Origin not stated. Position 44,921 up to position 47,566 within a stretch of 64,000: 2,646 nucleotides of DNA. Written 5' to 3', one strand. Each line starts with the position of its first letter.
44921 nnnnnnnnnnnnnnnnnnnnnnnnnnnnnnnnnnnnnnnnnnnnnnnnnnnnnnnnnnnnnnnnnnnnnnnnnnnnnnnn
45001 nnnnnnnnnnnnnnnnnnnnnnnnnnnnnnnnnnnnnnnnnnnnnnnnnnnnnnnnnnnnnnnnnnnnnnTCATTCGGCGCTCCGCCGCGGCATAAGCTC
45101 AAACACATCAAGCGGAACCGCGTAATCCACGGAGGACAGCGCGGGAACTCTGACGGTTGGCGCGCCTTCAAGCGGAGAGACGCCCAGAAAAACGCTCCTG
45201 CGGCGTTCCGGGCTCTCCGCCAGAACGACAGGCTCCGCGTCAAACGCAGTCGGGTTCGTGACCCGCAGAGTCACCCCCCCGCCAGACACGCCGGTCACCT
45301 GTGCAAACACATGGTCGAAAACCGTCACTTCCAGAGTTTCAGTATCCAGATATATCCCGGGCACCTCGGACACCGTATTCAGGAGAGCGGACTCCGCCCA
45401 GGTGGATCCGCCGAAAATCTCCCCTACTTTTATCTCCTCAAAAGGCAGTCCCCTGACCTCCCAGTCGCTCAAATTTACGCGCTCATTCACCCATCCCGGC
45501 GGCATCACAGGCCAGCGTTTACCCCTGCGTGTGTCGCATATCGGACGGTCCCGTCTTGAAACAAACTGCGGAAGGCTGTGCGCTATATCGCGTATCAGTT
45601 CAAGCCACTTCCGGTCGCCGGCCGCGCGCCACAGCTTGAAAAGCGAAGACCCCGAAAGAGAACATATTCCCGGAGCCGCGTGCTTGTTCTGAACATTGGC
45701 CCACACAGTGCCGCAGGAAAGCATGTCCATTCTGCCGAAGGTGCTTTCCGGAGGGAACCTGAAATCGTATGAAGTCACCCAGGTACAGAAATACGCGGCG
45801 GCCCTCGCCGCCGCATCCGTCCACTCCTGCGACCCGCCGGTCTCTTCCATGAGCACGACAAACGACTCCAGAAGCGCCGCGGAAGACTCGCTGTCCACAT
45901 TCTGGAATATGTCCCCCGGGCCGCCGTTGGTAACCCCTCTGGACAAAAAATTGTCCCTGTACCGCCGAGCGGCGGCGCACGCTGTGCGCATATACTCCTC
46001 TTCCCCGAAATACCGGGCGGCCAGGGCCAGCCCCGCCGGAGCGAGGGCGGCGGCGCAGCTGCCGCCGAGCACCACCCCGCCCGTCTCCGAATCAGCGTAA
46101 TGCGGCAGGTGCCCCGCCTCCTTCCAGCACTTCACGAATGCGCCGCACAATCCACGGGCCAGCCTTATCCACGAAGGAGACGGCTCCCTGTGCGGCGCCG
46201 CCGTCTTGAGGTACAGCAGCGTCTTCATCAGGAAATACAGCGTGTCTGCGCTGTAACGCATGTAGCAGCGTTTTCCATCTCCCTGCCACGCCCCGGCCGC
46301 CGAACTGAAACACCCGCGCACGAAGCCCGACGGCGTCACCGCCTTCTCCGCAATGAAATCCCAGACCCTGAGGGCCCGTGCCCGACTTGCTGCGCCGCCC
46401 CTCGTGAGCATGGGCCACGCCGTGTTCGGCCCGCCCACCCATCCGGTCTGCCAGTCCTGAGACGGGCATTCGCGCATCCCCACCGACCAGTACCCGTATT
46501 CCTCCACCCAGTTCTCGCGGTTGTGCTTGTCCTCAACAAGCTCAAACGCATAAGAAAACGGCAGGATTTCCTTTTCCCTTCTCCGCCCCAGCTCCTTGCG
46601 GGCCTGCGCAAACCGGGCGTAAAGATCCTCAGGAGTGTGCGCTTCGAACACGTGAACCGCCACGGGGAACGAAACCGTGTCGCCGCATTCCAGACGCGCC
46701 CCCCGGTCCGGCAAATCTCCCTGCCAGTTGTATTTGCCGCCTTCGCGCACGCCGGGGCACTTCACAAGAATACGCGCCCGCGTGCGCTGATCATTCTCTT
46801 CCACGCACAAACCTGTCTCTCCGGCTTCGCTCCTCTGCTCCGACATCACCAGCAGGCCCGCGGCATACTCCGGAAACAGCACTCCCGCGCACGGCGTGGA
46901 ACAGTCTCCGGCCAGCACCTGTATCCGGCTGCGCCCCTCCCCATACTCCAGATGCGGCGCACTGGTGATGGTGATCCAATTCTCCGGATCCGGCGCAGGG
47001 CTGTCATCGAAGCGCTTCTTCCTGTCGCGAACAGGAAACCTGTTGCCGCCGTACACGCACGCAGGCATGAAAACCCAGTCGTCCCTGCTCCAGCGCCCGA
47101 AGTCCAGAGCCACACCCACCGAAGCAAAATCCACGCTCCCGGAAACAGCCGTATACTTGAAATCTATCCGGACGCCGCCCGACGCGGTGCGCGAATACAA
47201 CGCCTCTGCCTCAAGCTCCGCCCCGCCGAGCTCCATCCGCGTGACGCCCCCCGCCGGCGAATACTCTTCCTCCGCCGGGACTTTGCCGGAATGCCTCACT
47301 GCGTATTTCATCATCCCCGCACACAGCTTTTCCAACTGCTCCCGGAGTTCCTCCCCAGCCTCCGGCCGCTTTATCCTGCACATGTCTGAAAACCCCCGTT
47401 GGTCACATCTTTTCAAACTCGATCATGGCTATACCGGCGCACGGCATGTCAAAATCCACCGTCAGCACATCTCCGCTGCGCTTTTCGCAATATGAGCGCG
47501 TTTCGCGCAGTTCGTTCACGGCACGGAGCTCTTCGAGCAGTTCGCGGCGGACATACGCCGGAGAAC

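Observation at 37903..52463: A 14.5-kb chain of overlapping minus-strand genes mixes hydrolases, a lyase and an esterase with mutL and a Wzy-like membrane protein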

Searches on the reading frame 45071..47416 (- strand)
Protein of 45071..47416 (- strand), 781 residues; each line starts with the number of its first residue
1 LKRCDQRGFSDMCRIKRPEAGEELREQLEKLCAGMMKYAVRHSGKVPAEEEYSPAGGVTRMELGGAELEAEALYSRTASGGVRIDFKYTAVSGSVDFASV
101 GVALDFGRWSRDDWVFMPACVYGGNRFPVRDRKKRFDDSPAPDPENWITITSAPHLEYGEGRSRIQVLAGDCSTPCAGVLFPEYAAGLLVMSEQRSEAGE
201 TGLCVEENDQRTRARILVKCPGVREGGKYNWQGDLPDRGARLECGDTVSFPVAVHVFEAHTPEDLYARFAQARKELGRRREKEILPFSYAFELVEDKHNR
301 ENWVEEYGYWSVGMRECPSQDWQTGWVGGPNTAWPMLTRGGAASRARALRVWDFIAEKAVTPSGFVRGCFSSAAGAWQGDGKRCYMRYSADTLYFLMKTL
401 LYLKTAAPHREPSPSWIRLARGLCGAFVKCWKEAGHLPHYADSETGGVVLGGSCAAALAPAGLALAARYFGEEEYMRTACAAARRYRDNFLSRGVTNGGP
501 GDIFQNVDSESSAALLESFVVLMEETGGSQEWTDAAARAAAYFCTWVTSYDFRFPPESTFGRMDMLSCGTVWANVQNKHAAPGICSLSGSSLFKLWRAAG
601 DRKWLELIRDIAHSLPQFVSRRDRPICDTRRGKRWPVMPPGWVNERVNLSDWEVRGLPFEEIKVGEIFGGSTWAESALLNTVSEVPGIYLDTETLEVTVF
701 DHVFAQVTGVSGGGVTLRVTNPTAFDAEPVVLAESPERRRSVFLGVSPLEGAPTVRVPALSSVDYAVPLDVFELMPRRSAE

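Call 4: search_protein_families(library=pfam, proteins=[window:45071-47416:-], max_evalue=0.01)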
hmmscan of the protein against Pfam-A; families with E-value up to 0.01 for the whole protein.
window:45071-47416:- (781 aa): 0 families

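Call 14: search_protein_families(library=ncbifam, proteins=[window:45071-47383:-], max_evalue=0.1)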
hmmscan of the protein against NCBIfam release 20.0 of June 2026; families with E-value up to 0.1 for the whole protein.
window:45071-47383:- (770 aa): 0 families

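Call 23: search_solved_structures(query=window:45071-47383:-, max_evalue=1)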
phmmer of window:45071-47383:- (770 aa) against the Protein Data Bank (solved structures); distinct sequences matched with E-value up to 1: 0.

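Call 26: find_homologous_proteins(query=window:45071-47383:-, max_evalue=0.00001)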
Query window:45071-47383:- (770 aa): 92 proteins with E <= 0.00001 among 8000 candidates.
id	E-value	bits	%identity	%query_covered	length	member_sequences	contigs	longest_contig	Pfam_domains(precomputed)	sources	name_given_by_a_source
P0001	0.0e+0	1805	100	100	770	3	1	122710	-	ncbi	-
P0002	0.0e+0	1295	71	98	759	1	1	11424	-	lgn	-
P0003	0.0e+0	1180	68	97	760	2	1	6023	-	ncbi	-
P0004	0.0e+0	1145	66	97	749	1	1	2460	-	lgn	-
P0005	0.0e+0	1144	66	97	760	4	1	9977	-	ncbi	-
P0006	0.0e+0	1127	65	99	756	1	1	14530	-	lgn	-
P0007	0.0e+0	1122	65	97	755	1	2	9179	-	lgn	-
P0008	0.0e+0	1121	65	97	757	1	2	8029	-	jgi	jgi:hypothetical protein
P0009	0.0e+0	1099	63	97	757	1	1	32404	-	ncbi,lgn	-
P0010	0.0e+0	1081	63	97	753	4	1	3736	-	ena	-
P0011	0.0e+0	1066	62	97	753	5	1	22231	-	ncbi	-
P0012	0.0e+0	1061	64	95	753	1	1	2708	-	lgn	-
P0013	0.0e+0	1057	63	95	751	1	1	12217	-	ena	-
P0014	0.0e+0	1053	62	95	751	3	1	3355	-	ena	-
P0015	0.0e+0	1035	65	90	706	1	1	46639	-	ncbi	-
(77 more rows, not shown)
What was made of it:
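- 45071..47383 (-): 770-aa three-domain protein (beta-sandwich, (alpha/alpha)6 barrel, beta-sandwich). Uncharacterised CAZyme-like family. The 770-aa form matches the database entry P0001 (call 26).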

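Call 27: find_encoding_contigs(protein=P0001, flank=10000, max_places=3)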
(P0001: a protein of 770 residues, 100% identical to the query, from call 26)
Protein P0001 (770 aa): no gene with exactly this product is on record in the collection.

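Call 28: list_cluster_members(proteins=[P0001, P0002, P0003, P0005, P0009])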
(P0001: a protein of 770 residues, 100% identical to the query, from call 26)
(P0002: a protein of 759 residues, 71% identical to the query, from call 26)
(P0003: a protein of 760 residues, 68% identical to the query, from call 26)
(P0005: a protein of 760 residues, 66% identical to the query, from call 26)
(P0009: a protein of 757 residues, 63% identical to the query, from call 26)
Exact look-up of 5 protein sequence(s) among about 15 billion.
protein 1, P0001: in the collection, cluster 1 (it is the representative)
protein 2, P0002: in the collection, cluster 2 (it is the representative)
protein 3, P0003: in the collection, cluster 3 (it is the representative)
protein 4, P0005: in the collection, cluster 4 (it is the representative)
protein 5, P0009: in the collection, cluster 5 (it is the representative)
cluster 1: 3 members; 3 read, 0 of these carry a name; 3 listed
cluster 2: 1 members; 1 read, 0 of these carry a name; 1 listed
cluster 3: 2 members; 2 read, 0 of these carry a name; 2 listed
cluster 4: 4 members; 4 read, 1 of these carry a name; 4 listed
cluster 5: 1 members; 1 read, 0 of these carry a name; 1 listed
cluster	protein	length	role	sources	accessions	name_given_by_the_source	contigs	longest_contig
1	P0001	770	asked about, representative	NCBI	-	-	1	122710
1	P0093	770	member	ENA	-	-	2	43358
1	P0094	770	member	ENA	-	-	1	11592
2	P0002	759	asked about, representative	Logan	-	-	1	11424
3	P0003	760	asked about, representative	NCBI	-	-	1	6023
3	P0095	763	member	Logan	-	-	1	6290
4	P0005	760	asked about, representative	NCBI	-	-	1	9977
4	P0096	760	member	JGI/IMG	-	hypothetical protein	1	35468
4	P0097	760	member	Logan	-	-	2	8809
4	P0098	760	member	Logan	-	-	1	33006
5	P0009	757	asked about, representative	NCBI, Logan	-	-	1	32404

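Call 29: find_encoding_contigs(protein=P0002, flank=10000, max_places=2)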
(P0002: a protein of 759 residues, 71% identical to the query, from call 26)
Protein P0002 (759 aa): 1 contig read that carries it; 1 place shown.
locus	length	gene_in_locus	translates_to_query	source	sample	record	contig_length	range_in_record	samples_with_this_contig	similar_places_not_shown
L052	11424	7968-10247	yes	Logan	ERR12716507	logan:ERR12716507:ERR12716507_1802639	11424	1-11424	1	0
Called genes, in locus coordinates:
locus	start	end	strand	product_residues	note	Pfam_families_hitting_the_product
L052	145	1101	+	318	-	-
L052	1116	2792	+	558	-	-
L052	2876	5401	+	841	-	PF12708:Pect-lyase_RHGA_epim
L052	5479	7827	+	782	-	-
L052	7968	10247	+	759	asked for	-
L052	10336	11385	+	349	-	-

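Call 30: find_encoding_contigs(protein=P0009, flank=10000, max_places=2)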
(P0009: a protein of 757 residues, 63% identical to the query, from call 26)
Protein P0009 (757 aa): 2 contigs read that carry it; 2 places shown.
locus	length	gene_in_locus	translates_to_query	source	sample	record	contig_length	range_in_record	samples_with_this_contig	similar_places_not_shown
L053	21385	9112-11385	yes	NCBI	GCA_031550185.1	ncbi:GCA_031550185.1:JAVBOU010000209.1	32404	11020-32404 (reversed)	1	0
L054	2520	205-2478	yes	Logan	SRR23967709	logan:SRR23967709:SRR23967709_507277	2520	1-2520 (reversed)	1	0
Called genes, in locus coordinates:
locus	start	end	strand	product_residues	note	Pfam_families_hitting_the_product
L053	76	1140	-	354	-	PF03372:Exo_endo_phos, PF19580:Exo_endo_phos_3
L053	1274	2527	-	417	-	PF05496:RuvB_N (weak), PF13177:DNA_pol3_delta2, PF13191:AAA_16 (weak), PF07728:AAA_5 (weak), PF00004:AAA, PF22608:DNAX_ATPase_lid, PF12169:DNA_pol3_gamma3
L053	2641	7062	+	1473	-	-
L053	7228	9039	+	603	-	PF02837:Glyco_hydro_2_N, PF22666:Glyco_hydro_2_N2 (weak), PF00703:Glyco_hydro_2, PF02836:Glyco_hydro_2_C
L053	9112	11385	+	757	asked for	-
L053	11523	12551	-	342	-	PF04616:Glyco_hydro_43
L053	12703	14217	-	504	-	PF12708:Pect-lyase_RHGA_epim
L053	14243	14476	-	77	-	-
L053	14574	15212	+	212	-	PF13229:Beta_helix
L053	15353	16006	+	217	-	-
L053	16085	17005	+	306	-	PF01120:Alpha_L_fucos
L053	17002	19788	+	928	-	PF02018:CBM_4_9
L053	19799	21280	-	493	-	PF01229:Glyco_hydro_39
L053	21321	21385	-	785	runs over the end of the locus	-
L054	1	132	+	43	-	?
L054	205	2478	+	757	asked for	-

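Call 31: find_encoding_contigs(protein=P0015, flank=10000, max_places=2)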
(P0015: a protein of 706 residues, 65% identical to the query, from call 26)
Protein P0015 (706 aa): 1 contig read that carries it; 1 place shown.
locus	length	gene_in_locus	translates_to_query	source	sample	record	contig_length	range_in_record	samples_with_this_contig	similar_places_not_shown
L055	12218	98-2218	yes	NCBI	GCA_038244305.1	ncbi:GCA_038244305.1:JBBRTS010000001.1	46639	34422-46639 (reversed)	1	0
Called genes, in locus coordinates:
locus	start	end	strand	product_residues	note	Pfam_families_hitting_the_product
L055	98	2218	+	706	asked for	-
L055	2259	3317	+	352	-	-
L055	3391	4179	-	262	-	PF07963:N_methyl (weak)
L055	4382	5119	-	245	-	PF00657:Lipase_GDSL, PF13472:Lipase_GDSL_2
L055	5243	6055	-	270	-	-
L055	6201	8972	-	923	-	PF15902:Sortilin-Vps10 (faint), PF02012:BNR (faint)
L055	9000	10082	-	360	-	PF00392:GntR, PF00532:Peripla_BP_1, PF13407:Peripla_BP_4, PF13377:Peripla_BP_3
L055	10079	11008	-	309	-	PF02311:AraC_binding, PF00165:HTH_AraC, PF12833:HTH_18, PF00165:HTH_AraC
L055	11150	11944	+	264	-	PF01738:DLH, PF00326:Peptidase_S9 (faint), PF12146:Hydrolase_4 (faint)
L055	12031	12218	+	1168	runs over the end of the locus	PF26300:PEPCK_PPi_lobe_2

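Call 42: search_solved_structures(query=A2, max_evalue=1)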
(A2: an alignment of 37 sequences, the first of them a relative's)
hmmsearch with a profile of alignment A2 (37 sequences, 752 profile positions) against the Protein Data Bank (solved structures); distinct sequences matched with E-value up to 1: 1.
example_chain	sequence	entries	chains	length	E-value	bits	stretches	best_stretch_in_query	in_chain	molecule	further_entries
4v1r_A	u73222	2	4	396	0.71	11.1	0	497-523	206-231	ALPHA-1,6-MANNANASE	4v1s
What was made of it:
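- On PL27: No phmmer or profile hit to any PDB chain, including 5no8 (calls 23, 42).
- Closest known: PL27 L-rhamnose-alpha-1,4-D-glucuronate lyase. Different: Identity is only 11%, TM-score about 0.4, and there is no sequence-level hit (calls 23, 42).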

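Call 48: predict_structure(alignment_id=A2)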
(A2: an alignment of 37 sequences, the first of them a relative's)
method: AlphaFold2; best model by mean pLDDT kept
length: 770 residues; sequences in the alignment: 37
mean_pLDDT: 91.5   pTM: 0.94
mean pLDDT of the five models: 91.5, 90.1, 89.9, 89.2, 88.2
residues with pLDDT >= 90: 599; 70-90: 117; 50-70: 47; < 50: 7
segments of 3 or more residues with pLDDT < 50: 1-3, 768-770
pLDDT, mean of each block of 10 residues (from residue 1): 70 96 98 92 94 97 96 98 97 97 96 85 54 69 79 91 98 98 95 94 97 78 83 98 98 98 92 94 97 95 90 83 95 96 94 94 83 92 97 85 97 98 93 92 94 98 98 96 82 79 98 97 98 98 96 96 88 93 97 97 95 92 92 92 69 89 94 97 95 96 94 98 92 92 97 88 55
secondary structure, 60 per line:
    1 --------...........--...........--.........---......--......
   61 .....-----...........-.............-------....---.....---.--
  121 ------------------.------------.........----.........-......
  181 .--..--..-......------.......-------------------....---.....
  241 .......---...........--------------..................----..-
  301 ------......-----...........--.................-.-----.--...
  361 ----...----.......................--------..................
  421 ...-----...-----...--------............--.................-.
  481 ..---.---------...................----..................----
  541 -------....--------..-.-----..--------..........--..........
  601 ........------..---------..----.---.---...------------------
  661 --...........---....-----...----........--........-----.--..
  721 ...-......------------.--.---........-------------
elements in order (helices of 4 or more, strands of 3 or more residues): H9-19 E22-32 E35-43 E47-52 E55-65 E71-81 E83-95 E103-106 E152-157 E165-170 E175-181 E191-196 E203-209 E229-232 E236-247 H251-261 H276-291 H307-310 H318-328 H331-347 E358-360 E365-367 E372-374 H375-394 H403-423 E429-431 E437-439 H448-459 H462-478 H498-514 H519-535 H548-551 H579-588 H591-607 H663-673 E677-680 E686-688 E693-700 E703-710 E719-723 H725-730 E750-757
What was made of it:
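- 45071..47383 (-): AF2 pLDDT 91.5, pTM 0.94 (call 48).
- On PL27: AF2 model with pLDDT 91.5 (call 48).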

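Call 53: fold_search(model_id=the predicted structure, library=pdb)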
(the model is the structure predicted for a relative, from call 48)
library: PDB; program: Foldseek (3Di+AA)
matches with E <= 10: 908; with E <= 0.001: 83
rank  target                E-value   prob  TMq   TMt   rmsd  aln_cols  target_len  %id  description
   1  5no8_A                2.1e-12  1.00  0.37  0.41  10.4       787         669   11  Polysaccharide Lyase BACCELL_00875 (released 2017-06-28)
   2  5nok_A                8.9e-11  1.00  0.36  0.40  10.8       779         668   11  Polysaccharide Lyase BACCELL_00875 (released 2017-06-28)
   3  8ho9_A                4.3e-07  1.00  0.28  0.26  24.0       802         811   10  The cryo-EM structure of cellobiose phosphorylase from Clostridium thermocellum (cysteine-to-serine varient) (released 2023-12-13)
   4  3qde_A                9.4e-07  1.00  0.25  0.24  24.7       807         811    9  The structure of Cellobiose phosphorylase from Clostridium thermocellum in complex with phosphate (released 2011-11-09)
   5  7kmq_B                1.9e-06  0.97  0.20  0.20  27.2       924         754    9  Crystal structure of the GH95 alpha-L-1,2-fucosidase (Xac1774) from Xanthomonas citri (released 2021-05-26)
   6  3wiw                  2.0e-06  1.00  0.33  0.62   7.0       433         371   13  Crystal structure of unsaturated glucuronyl hydrolase specific for heparin (released 2014-01-08)
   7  3wkf                  2.0e-06  1.00  0.33  0.57   7.5       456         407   12  Crystal structure of cellobiose 2-epimerase (released 2013-12-25)
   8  6gh3_B                2.3e-06  1.00  0.26  0.23  22.0       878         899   10  Paenibacillus sp. YM1 laminaribiose phosphorylase with alpha-man-1-phosphate bound (released 2018-06-13)
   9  7tkv_B                4.1e-06  1.00  0.19  0.23  12.9       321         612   15  Crystal Structure of the Thioredox_DsbH Domain-Containing Uncharacterized Protein Bab1_2064 from Brucella abortus (released 2022-01-26)
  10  7tkv_A                4.1e-06  1.00  0.19  0.22  12.3       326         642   15  Crystal Structure of the Thioredox_DsbH Domain-Containing Uncharacterized Protein Bab1_2064 from Brucella abortus (released 2022-01-26)
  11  8rfe_A                8.2e-06  1.00  0.27  0.09  24.8       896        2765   10  CgsiGP2 sample in nanodisc (released 2024-03-20)
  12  6gh3_A                1.0e-05  1.00  0.27  0.24  22.2       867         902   11  Paenibacillus sp. YM1 laminaribiose phosphorylase with alpha-man-1-phosphate bound (released 2018-06-13)
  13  1hcu_D                1.3e-05  1.00  0.28  0.41   8.1       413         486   11  alpha-1,2-mannosidase from Trichoderma reesei (released 2001-10-18)
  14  1v7v                  1.3e-05  1.00  0.27  0.26  23.6       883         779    8  Crystal structure of Vibrio proteolyticus chitobiose phosphorylase (released 2004-06-22)
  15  4qjy_A                2.0e-05  1.00  0.28  0.33  12.4       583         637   11  Crystal structure of native Ara127N, a GH127 beta-L-arabinofuranosidase from Geobacillus Stearothermophilus T6 (released 2015-06-10)
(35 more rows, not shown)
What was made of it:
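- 45071..47383 (-): The Foldseek top hit is the PL27 lyase 5no8 (E 2e-12), followed by GH94, GH95, GH88, GH127 and GH76 (call 53).
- On PL27: 5no8 is the top Foldseek hit, E 2e-12 (call 53).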

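Call 81: search_protein_families(library=pfam, proteins=[window:45071-47383:-], max_evalue=10)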
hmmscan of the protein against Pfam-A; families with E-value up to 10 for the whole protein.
window:45071-47383:- (770 aa): 0 families
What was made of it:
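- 45071..47383 (-): No Pfam or PDB sequence hit (calls 4, 23, 42, 81).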

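Call 85: search_protein_representatives(alignment_id=A2)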
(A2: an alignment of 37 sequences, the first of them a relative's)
Query: 37 sequences, 752 profile positions. Proteins with E-value up to 0.001 (for the whole library): 1844; up to 1e-10: 1248; up to 1e-30: 534. The best 150 are listed.
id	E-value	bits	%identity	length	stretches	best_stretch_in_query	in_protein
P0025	0.0e+00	1069.8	-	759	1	8-751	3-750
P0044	1.5e-286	969.0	-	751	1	3-749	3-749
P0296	2.9e-282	954.8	-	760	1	15-750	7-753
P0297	3.0e-276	934.9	-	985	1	13-750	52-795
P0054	2.3e-271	918.8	-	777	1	18-750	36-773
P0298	2.2e-270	915.5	-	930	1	11-747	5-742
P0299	2.7e-270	915.2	-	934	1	25-750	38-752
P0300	1.0e-269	913.3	-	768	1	19-751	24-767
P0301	4.5e-267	904.6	-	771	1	49-749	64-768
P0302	8.6e-266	900.3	-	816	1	11-751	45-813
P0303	7.4e-264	894.0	-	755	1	33-749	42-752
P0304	4.1e-262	888.2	-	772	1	5-749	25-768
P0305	1.6e-258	876.3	-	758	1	19-749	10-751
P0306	4.6e-257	871.5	-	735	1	16-749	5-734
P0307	3.4e-255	865.3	-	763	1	9-750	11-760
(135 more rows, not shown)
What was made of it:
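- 45071..47383 (-): The family has 534 clusters (50% identity) at E<=1e-30 (call 85).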
